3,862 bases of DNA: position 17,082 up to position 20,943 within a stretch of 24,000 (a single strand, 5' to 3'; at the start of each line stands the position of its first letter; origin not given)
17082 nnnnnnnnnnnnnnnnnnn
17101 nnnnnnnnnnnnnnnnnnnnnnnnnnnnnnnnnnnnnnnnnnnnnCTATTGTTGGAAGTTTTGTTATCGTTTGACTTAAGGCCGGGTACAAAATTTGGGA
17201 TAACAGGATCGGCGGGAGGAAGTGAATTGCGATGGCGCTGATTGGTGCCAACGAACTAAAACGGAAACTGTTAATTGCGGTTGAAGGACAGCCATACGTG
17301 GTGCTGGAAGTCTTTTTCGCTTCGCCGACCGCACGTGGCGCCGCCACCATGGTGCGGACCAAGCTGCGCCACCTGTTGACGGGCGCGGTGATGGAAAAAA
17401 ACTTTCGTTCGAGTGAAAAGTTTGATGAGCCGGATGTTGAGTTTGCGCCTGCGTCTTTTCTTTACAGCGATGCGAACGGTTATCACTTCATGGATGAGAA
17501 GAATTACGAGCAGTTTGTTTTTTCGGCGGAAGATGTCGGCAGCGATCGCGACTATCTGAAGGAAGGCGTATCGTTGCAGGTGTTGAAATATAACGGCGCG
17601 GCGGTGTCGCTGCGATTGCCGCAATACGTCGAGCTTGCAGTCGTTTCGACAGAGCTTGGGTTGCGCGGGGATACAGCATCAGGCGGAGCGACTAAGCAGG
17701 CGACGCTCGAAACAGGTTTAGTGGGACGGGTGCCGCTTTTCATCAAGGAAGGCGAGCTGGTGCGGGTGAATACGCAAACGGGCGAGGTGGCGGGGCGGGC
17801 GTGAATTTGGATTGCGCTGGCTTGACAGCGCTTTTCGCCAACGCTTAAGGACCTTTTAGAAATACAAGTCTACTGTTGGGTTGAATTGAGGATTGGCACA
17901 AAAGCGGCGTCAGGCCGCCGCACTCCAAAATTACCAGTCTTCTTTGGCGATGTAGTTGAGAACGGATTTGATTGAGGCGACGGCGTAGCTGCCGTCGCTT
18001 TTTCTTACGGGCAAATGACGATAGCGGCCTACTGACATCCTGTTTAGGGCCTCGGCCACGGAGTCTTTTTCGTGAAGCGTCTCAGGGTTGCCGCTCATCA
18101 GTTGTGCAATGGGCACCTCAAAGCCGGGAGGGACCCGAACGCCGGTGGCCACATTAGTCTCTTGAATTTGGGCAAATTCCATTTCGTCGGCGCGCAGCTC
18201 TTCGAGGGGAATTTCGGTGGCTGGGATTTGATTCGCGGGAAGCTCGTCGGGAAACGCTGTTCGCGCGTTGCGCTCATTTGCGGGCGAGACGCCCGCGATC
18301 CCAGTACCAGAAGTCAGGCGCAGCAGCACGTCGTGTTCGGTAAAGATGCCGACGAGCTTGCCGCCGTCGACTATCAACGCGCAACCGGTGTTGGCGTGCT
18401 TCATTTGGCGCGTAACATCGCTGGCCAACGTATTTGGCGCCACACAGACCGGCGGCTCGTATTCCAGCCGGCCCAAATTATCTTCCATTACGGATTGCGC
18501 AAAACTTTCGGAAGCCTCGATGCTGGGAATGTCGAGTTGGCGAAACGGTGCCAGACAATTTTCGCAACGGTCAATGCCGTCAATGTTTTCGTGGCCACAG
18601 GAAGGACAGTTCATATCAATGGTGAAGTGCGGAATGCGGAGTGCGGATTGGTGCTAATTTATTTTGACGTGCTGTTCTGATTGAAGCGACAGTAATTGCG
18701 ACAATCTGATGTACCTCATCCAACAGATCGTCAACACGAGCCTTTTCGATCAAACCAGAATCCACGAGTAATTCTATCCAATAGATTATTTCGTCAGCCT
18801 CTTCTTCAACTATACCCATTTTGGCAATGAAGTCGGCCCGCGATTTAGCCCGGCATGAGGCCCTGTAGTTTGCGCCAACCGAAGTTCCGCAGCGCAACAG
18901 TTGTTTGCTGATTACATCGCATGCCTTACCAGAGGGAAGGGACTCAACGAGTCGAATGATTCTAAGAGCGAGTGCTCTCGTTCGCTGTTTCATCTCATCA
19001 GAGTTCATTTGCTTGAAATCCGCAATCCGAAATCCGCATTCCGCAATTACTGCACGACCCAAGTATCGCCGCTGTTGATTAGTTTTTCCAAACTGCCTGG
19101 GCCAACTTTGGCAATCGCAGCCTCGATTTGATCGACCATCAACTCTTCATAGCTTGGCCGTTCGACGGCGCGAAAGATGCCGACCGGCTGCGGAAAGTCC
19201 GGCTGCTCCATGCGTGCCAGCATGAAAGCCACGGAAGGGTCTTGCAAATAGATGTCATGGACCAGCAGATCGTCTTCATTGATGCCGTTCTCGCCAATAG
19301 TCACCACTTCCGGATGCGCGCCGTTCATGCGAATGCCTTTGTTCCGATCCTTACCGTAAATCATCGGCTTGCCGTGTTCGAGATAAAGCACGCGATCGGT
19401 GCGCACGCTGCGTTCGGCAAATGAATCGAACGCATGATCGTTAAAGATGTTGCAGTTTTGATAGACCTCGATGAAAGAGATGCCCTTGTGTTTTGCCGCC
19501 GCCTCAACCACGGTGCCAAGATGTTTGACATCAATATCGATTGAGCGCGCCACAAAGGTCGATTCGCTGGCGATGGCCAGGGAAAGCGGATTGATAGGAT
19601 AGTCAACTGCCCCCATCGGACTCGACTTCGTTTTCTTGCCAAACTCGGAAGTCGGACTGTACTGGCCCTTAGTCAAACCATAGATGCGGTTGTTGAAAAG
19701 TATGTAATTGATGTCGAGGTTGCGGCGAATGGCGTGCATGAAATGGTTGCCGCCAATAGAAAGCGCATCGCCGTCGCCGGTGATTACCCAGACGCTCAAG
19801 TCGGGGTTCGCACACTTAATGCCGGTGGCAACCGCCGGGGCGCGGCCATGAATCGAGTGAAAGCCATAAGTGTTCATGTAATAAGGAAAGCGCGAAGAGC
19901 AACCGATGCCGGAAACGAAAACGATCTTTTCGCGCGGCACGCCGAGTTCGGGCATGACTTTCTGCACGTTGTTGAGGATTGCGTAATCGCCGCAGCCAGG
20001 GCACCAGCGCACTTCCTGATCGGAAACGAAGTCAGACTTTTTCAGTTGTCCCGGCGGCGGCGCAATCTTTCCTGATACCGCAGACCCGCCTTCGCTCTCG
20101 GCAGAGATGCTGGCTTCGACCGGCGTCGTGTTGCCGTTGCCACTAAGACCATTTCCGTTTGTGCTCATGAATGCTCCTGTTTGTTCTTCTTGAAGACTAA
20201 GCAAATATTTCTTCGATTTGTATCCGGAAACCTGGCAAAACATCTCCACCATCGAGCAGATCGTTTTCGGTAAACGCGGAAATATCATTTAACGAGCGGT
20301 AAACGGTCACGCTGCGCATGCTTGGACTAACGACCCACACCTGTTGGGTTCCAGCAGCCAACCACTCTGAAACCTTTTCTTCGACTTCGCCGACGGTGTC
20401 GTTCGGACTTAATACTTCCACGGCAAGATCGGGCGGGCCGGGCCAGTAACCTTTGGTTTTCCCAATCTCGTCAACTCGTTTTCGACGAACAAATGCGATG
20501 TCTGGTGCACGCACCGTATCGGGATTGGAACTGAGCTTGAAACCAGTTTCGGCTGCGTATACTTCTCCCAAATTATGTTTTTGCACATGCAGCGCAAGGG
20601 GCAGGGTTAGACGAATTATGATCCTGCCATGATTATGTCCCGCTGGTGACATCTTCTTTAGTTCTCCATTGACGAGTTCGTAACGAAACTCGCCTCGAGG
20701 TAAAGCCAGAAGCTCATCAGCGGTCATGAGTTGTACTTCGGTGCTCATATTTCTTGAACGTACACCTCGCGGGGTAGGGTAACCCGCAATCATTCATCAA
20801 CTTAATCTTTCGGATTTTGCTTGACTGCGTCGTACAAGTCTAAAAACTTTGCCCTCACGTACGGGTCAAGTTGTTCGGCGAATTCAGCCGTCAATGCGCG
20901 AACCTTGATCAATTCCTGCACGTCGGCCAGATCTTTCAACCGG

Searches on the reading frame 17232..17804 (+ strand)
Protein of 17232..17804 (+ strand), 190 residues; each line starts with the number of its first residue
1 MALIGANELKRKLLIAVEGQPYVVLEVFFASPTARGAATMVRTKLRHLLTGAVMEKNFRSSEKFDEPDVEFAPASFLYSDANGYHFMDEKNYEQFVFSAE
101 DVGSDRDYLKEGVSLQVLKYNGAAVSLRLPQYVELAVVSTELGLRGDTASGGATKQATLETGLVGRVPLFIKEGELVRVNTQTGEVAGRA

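Call 98: search_protein_families(library=pfam, proteins=[window:17232-17804:+], max_evalue=0.001)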
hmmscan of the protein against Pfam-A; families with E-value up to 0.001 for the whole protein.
window:17232-17804:+ (190 aa): 3 families
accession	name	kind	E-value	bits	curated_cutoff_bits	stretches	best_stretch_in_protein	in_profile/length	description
PF09285.17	Elong-fact-P_C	-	4.2e-22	78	25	1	133-187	1-54/56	Elongation factor P, C-terminal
PF01132.26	EFP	-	9.5e-19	67.6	27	1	74-124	3-53/54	Elongation factor P (EF-P) OB domain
PF08207.18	EFP_N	-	1.8e-14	53.9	23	1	6-64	2-58/58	Elongation factor P (EF-P) KOW-like domain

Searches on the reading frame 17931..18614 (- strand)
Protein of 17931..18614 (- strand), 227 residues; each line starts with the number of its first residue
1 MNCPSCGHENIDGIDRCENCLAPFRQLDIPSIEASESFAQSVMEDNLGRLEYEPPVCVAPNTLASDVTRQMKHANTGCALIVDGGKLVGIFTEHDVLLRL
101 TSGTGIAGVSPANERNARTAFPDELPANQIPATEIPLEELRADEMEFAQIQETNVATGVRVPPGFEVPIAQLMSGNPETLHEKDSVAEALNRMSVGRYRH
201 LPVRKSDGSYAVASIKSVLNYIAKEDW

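Call 98: search_protein_families(library=pfam, proteins=[window:17931-18614:-], max_evalue=0.001)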
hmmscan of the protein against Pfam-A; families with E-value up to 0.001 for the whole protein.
window:17931-18614:- (227 aa): 2 families
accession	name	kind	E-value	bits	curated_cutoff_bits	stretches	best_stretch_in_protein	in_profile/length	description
PF00571.33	CBS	-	5.2e-16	59.2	24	2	53-100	7-55/57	CBS domain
PF24463.1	DUF7577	-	0.00074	19.5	28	0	2-23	4-25/27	Domain of unknown function (DUF7577)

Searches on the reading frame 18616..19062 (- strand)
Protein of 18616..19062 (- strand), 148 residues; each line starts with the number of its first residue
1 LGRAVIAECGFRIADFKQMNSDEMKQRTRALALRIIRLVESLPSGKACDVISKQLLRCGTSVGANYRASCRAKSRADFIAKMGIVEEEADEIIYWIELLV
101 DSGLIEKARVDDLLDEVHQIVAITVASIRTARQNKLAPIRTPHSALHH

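Call 98: search_protein_families(library=pfam, proteins=[window:18616-19062:-], max_evalue=0.001)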
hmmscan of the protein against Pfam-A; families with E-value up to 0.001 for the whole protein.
window:18616-19062:- (148 aa): 1 family
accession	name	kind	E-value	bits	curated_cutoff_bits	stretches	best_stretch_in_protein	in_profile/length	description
PF05635.17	23S_rRNA_IVP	-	1.1e-18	67.8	33.8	1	23-123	4-103/106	23S rRNA-intervening sequence protein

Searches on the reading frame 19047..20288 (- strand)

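Call 98: search_protein_families(library=pfam, proteins=[window:19047-20288:-], max_evalue=0.001)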
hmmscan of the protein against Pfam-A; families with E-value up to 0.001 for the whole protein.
window:19047-20288:- (413 aa): 1 family
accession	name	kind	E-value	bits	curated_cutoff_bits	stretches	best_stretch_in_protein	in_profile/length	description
PF02775.26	TPP_enzyme_C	-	1.3e-32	113.1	21.9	1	128-275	2-151/151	Thiamine pyrophosphate enzyme, C-terminal TPP binding domain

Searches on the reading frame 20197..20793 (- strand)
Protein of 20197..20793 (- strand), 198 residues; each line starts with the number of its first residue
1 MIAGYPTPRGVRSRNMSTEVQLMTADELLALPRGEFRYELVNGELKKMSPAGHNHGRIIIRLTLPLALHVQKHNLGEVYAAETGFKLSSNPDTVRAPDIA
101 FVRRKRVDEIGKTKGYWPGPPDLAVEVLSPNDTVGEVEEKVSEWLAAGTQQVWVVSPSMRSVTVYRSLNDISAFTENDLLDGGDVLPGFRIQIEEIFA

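Call 98: search_protein_families(library=pfam, proteins=[window:20197-20793:-], max_evalue=0.001)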
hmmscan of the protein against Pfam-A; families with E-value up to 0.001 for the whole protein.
window:20197-20793:- (198 aa): 1 family
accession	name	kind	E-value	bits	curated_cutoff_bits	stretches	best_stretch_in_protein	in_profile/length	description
PF05685.18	Uma2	-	5e-38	130.7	27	1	26-193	2-171/172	Putative restriction endonuclease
